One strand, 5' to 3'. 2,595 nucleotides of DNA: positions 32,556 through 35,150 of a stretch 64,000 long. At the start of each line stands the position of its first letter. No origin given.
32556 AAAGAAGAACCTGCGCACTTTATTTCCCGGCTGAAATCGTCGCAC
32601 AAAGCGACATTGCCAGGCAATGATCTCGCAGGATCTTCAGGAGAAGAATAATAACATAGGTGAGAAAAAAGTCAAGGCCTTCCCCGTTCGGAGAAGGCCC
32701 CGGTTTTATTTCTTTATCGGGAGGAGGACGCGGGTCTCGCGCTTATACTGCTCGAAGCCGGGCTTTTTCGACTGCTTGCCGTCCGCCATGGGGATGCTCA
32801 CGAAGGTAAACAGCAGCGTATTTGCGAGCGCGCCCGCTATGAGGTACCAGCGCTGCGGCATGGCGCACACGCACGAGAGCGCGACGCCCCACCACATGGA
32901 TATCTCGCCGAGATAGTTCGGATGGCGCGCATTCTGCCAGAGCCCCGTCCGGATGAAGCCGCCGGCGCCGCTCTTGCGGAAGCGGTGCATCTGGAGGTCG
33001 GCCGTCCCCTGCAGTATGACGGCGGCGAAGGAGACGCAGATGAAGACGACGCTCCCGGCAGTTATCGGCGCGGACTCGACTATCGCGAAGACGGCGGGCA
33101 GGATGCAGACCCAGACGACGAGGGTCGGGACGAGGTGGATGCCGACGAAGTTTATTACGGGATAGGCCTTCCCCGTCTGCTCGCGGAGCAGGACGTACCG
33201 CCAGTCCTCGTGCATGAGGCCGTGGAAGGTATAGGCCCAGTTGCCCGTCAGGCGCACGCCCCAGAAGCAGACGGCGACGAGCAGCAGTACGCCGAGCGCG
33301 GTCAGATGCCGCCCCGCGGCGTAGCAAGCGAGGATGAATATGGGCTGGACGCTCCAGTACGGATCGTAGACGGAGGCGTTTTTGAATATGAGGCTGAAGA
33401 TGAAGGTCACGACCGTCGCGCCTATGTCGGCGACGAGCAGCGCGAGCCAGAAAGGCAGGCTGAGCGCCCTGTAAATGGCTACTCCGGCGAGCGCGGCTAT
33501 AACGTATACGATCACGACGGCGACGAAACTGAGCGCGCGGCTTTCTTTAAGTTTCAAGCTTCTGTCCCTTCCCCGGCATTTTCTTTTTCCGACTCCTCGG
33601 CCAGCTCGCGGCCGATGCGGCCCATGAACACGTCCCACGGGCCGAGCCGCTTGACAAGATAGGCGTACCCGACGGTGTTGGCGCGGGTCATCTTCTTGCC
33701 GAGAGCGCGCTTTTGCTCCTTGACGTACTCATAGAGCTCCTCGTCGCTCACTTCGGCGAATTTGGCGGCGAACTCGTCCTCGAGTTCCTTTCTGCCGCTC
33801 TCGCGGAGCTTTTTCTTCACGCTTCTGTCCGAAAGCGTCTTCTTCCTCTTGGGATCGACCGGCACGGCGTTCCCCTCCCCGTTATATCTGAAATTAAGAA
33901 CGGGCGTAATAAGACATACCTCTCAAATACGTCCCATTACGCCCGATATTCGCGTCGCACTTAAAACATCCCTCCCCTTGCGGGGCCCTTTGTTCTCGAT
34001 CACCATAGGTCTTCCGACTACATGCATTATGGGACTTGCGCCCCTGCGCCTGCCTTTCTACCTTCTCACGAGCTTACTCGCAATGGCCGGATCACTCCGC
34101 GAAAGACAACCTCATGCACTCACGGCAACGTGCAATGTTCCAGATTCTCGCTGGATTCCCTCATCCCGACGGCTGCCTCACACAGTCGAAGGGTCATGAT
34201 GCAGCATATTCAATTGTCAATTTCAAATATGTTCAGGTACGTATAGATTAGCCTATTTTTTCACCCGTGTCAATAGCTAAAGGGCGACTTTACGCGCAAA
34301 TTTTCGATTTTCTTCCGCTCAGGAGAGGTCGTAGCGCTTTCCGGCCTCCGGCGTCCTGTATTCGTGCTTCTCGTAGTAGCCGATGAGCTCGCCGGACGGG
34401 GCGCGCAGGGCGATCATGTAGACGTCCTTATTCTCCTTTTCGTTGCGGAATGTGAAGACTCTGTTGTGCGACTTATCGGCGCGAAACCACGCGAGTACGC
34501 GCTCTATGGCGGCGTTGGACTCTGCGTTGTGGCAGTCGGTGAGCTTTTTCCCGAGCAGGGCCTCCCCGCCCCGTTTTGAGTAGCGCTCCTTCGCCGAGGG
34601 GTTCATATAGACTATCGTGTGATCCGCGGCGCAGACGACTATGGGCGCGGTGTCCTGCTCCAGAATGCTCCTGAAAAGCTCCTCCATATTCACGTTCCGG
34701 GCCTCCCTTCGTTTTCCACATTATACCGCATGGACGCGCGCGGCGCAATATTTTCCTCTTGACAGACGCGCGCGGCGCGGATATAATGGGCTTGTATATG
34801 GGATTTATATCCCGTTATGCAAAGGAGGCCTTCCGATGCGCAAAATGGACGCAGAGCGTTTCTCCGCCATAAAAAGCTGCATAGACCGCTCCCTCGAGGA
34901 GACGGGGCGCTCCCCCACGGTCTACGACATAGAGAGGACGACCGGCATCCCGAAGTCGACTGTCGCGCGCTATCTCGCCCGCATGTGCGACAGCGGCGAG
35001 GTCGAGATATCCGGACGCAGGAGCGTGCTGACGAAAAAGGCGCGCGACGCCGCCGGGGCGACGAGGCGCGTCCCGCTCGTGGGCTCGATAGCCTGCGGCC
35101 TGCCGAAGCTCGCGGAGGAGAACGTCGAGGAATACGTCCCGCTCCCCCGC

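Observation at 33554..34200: Cobalamin riboswitch controlling a non-canonical operon (small charged protein + DUF1295 membrane enzyme)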

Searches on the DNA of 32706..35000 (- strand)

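Call 1: search_rna_families(source=window, start=33000, end=35000, threshold=evalue, max_evalue=1, show_alignments=2)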
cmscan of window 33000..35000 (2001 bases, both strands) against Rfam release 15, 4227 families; matches with E-value up to 1: 1.
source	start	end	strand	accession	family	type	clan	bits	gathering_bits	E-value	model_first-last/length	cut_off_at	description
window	33987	34210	-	RF00174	Cobalamin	Cis-reg; riboswitch;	CL00101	43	31.5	5.3e-09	1-189/189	no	Cobalamin riboswitch aptamer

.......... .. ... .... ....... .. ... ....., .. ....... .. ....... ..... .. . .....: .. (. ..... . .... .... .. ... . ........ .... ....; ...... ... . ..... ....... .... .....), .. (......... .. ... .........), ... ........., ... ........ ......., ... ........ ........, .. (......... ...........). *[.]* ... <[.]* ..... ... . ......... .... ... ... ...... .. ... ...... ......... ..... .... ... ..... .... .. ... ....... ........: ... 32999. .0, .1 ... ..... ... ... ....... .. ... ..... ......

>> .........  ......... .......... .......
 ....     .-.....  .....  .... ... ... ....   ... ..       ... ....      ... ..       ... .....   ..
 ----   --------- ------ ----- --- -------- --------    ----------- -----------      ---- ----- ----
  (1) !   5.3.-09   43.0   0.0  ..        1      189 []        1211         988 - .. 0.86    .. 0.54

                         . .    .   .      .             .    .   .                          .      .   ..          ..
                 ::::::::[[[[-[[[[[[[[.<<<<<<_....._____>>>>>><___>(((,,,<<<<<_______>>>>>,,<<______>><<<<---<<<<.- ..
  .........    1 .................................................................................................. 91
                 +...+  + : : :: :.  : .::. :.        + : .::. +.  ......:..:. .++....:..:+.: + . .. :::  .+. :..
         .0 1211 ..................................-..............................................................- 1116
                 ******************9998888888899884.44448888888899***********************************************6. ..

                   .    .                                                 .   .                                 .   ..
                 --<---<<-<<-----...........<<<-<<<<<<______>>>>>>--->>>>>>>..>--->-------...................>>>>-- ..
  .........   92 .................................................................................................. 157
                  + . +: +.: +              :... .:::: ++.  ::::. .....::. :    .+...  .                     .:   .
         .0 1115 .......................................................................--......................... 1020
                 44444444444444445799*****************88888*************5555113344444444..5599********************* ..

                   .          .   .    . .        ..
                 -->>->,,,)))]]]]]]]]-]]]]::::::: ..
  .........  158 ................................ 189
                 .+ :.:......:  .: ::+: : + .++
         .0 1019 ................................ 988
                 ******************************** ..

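Call 12: search_rna_families(sources=[L001, L002, L003, L004, L005, L006, L007, L008, L009, L010, L011, L012, L013, L014, L015, L016, L017, L018, L019, L020], threshold=gathering)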
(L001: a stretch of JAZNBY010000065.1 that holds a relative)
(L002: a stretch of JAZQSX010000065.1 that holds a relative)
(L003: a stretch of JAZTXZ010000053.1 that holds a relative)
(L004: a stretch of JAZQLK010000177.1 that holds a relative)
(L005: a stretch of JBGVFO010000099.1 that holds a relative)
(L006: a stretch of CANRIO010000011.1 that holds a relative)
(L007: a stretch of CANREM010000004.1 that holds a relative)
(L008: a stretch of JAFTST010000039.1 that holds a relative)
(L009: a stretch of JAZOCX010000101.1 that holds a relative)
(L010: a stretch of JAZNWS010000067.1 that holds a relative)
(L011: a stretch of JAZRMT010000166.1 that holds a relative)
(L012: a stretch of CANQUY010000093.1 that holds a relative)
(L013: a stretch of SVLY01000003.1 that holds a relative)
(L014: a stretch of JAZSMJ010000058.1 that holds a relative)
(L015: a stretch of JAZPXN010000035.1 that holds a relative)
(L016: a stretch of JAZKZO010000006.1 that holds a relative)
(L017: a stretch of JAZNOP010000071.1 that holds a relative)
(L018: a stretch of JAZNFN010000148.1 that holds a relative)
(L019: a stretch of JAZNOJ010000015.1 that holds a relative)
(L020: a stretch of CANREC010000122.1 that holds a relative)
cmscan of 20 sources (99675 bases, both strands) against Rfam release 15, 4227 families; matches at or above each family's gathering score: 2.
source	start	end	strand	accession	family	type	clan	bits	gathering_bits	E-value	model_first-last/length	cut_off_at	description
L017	929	1277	+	RF00023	tmRNA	Gene;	CL00001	138.9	47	4e-54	1-374/374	no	transfer-messenger RNA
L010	3594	3666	+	RF00005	tRNA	Gene; tRNA;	CL00001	59.6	29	3.5e-10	1-71/71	no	tRNA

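Call 13: search_rna_families(sources=[L021, L022, L024, L025, L026, L027, L028, L029, L030, L031, L032, L033, L035, L036, L037, L038, L039, L040, L041, L042], threshold=gathering)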
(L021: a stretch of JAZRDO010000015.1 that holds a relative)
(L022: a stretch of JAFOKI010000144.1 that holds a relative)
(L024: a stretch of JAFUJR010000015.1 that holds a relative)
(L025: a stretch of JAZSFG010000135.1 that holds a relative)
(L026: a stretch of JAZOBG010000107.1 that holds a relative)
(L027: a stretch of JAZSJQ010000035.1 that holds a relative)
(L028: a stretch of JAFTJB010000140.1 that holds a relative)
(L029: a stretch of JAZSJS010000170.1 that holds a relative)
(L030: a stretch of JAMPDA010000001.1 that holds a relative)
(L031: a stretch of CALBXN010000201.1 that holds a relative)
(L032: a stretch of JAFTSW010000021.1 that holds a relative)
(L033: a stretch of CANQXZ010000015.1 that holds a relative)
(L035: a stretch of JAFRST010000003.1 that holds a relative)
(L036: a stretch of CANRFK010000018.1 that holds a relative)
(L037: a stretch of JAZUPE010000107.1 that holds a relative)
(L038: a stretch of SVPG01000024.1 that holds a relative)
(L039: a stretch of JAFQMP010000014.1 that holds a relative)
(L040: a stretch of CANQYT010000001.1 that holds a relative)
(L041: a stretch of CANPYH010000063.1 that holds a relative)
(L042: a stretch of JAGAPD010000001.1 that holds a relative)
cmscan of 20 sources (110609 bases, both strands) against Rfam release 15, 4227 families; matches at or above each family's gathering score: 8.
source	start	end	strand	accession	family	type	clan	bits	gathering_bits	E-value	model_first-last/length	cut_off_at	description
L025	1700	2045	+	RF00023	tmRNA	Gene;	CL00001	165.4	47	3e-65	1-374/374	no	transfer-messenger RNA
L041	4380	4753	-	RF00023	tmRNA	Gene;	CL00001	124.4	47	6.2e-48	1-374/374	no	transfer-messenger RNA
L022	1761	1832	-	RF00005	tRNA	Gene; tRNA;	CL00001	65.4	29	1e-11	1-71/71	no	tRNA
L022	1857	1930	-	RF00005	tRNA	Gene; tRNA;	CL00001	65.2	29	1.1e-11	1-71/71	no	tRNA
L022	1681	1753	-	RF00005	tRNA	Gene; tRNA;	CL00001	61.7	29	1e-10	1-71/71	no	tRNA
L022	1939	2012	-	RF00005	tRNA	Gene; tRNA;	CL00001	61.6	29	1.1e-10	1-71/71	no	tRNA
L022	2022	2092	-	RF00005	tRNA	Gene; tRNA;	CL00001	50.1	29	1.7e-07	1-71/71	no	tRNA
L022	1508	1587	-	RF00005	tRNA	Gene; tRNA;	CL00001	38.1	29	0.00033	1-71/71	no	tRNA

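Call 23: search_rna_families(sources=[L081, L082, L083, L084, L085, L086], threshold=evalue, max_evalue=0.1)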
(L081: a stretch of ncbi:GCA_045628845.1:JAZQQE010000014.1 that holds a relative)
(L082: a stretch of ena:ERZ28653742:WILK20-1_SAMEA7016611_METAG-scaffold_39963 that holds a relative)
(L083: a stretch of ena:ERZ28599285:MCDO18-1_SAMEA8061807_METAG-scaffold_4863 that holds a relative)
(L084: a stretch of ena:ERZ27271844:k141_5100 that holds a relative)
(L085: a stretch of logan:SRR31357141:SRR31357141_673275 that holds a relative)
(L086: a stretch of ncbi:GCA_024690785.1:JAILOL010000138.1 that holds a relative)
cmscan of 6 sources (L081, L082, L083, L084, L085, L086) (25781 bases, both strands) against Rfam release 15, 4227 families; matches with E-value up to 0.1: 5.
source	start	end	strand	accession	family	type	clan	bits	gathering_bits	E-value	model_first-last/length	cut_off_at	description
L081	7487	7559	+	RF00005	tRNA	Gene; tRNA;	CL00001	68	29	4.4e-13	1-71/71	no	tRNA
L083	582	735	+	RF00174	Cobalamin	Cis-reg; riboswitch;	CL00101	48.1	31.5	2.3e-09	47-167/189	no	Cobalamin riboswitch aptamer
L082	1252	1474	+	RF00174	Cobalamin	Cis-reg; riboswitch;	CL00101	42.9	31.5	7.5e-08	1-189/189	no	Cobalamin riboswitch aptamer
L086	4655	4880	+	RF00174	Cobalamin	Cis-reg; riboswitch;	CL00101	39.2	31.5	8.2e-07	1-189/189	no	Cobalamin riboswitch aptamer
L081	7510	7593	+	RF01394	isrK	Gene; sRNA;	-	25.9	50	0.065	1-77/77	no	isrK Hfq binding RNA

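Call 29: search_rna_families(source=L083, start=840, end=1270, threshold=evalue, max_evalue=10, show_alignments=2)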
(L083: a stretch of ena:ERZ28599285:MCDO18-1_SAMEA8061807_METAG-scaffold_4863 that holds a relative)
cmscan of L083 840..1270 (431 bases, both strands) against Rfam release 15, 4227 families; matches with E-value up to 10: 5.
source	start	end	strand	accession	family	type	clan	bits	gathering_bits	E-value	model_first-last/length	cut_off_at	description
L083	859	1111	+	RF00174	Cobalamin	Cis-reg; riboswitch;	CL00101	15.2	31.5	0.1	1-189/189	no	Cobalamin riboswitch aptamer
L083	840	877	+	RF04343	Plastid-psbA-2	Cis-reg;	CL00153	15.2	55.8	5.1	23-60/60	5'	Plastid-psbA-2 3UTR RNA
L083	1101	1225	+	RF02883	BcKCsr2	Gene; sRNA;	-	13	40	1.7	1-129/129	no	Burkholderia sRNA 2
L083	1006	1055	-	RF02224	sX5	Gene; sRNA;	-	12.8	50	5.8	1-49/49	no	Xanthomonadaceae sRNA sX5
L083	1227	1269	-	RF02087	Yar_3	Gene; lncRNA;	-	11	50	2.5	19-67/67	no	Yellow-achaete intergenic RNA conserved region 3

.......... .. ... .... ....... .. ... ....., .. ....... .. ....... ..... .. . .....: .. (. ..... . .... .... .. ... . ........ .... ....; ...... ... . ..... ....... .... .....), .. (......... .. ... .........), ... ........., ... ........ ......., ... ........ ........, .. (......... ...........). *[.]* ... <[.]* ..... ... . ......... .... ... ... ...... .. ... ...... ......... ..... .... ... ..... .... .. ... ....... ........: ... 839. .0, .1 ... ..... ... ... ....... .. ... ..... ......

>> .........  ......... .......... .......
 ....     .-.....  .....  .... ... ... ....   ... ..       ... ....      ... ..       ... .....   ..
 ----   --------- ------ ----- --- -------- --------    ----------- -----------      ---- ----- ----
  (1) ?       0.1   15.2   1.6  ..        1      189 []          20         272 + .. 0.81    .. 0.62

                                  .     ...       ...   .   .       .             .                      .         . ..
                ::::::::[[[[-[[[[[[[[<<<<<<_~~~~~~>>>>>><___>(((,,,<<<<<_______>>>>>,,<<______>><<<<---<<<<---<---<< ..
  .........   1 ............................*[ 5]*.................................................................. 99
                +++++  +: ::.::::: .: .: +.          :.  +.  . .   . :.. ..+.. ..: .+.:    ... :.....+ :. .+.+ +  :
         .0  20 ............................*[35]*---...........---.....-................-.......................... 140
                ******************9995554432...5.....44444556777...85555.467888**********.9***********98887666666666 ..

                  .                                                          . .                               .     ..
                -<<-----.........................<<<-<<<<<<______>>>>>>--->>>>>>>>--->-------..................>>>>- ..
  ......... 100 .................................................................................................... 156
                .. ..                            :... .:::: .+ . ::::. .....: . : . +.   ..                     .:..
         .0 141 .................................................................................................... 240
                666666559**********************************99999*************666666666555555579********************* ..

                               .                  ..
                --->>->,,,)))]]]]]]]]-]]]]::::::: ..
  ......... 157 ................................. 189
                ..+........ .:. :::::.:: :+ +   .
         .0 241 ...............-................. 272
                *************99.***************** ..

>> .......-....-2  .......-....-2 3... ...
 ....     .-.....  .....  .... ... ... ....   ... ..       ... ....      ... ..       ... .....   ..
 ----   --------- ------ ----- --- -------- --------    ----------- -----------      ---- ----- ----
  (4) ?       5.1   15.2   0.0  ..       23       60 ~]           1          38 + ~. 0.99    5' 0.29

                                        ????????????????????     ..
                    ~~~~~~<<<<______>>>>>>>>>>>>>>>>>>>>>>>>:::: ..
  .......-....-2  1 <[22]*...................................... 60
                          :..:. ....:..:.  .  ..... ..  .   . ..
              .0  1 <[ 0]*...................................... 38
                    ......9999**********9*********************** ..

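Call 44: search_rna_families(sources=[L091, L092, L093, L094, L095, L097, L098, L099, L100, L101, L084, L085, L087, L088, L089], threshold=evalue, max_evalue=1)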
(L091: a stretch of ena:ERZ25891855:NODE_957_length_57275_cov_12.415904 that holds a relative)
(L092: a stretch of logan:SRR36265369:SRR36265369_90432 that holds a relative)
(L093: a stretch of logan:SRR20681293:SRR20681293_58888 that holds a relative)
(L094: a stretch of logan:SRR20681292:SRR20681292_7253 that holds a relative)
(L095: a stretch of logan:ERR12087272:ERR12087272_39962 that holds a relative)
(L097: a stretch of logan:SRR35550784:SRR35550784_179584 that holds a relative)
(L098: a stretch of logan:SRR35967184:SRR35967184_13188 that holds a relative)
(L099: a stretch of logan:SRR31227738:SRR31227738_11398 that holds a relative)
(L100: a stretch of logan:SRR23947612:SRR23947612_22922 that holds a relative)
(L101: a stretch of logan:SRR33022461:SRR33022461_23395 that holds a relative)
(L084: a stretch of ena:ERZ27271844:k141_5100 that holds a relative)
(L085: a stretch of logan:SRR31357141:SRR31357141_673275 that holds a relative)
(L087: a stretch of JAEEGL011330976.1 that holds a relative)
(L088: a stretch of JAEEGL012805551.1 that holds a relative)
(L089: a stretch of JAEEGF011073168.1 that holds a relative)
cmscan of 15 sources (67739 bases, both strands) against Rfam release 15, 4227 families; matches with E-value up to 1: 14.
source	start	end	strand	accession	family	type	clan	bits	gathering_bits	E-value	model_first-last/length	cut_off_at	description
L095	3451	3676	+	RF00174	Cobalamin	Cis-reg; riboswitch;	CL00101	74.2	31.5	2.1e-16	1-189/189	no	Cobalamin riboswitch aptamer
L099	292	515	+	RF00174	Cobalamin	Cis-reg; riboswitch;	CL00101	51.9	31.5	5.1e-10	1-189/189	no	Cobalamin riboswitch aptamer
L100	91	314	+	RF00174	Cobalamin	Cis-reg; riboswitch;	CL00101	51.9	31.5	5.1e-10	1-189/189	no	Cobalamin riboswitch aptamer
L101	86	309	+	RF00174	Cobalamin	Cis-reg; riboswitch;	CL00101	51.9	31.5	5.1e-10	1-189/189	no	Cobalamin riboswitch aptamer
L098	3647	3870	+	RF00174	Cobalamin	Cis-reg; riboswitch;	CL00101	49.3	31.5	2.8e-09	1-189/189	no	Cobalamin riboswitch aptamer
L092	3316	3469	+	RF00174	Cobalamin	Cis-reg; riboswitch;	CL00101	43.3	31.5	1.4e-07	47-167/189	no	Cobalamin riboswitch aptamer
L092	2745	2879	+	RF00174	Cobalamin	Cis-reg; riboswitch;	CL00101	41.1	31.5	6.2e-07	1-189/189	no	Cobalamin riboswitch aptamer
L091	4528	4802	+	RF00174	Cobalamin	Cis-reg; riboswitch;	CL00101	40.4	31.5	1e-06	1-189/189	no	Cobalamin riboswitch aptamer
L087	2653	2878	+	RF00174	Cobalamin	Cis-reg; riboswitch;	CL00101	40.1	31.5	1.2e-06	1-189/189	no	Cobalamin riboswitch aptamer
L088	2657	2882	+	RF00174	Cobalamin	Cis-reg; riboswitch;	CL00101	39.4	31.5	1.9e-06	1-189/189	no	Cobalamin riboswitch aptamer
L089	1130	1355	+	RF00174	Cobalamin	Cis-reg; riboswitch;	CL00101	39.1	31.5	2.4e-06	1-189/189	no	Cobalamin riboswitch aptamer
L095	1961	2038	+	RF01482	AdoCbl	Cis-reg; riboswitch;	CL00101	36.6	50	0.0049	24-97/149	no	AdoCbl (Cobalamin/B12) riboswitch aptamer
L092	3531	3585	+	RF03830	mir-1003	Gene; miRNA;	-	30.8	90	0.015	1-56/56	no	mir-1003 microRNA precursor family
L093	76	130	+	RF03830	mir-1003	Gene; miRNA;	-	30.8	90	0.015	1-56/56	no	mir-1003 microRNA precursor family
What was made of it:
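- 33987..34210 (-): Cobalamin riboswitch aptamer (RF00174), full length, with a large peripheral extension. Close relatives L082, L086, L087, L088 and L089 score 39-43 bits (calls 23, 44).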
